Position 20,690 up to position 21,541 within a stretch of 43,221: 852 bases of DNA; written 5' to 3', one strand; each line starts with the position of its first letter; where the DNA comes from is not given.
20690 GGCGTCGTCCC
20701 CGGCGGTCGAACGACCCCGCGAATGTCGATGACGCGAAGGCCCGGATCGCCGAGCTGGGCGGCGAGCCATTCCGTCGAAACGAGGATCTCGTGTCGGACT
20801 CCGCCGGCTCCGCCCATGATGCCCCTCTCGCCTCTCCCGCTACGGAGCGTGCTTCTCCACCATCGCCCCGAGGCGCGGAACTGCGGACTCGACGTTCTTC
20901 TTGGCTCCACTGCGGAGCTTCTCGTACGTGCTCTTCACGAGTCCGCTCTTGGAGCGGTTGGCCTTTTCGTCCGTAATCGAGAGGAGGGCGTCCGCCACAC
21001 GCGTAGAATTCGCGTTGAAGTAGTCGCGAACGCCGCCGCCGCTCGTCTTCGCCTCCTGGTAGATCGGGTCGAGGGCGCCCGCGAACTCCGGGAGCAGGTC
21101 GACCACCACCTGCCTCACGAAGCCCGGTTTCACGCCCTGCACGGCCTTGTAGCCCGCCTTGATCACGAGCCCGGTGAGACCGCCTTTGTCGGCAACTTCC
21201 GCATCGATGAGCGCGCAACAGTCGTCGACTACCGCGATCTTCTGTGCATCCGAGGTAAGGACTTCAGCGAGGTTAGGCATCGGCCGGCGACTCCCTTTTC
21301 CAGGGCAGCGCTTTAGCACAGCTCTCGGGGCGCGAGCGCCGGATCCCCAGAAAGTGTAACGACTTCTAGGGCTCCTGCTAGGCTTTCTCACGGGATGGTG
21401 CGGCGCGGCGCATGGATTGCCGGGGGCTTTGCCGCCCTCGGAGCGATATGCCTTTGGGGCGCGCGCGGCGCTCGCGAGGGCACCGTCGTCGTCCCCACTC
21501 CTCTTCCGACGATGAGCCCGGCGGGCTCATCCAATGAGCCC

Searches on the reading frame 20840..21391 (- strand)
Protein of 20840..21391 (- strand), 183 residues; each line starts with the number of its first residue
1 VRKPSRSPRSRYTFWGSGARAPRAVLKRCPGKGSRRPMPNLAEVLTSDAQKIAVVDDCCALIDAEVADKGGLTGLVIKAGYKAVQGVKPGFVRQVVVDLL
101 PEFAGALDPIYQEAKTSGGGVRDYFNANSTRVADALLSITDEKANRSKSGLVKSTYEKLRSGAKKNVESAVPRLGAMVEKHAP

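Call 7: search_protein_families(library=pfam, proteins=[window:20840-21391:-], max_evalue=0.01)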
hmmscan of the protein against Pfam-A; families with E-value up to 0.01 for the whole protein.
window:20840-21391:- (183 aa): 1 family
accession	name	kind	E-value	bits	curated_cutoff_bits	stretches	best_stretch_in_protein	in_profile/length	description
PF21893.1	DUF6918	-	3.5e-51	173.8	27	1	41-182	1-141/141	Family of unknown function (DUF6918)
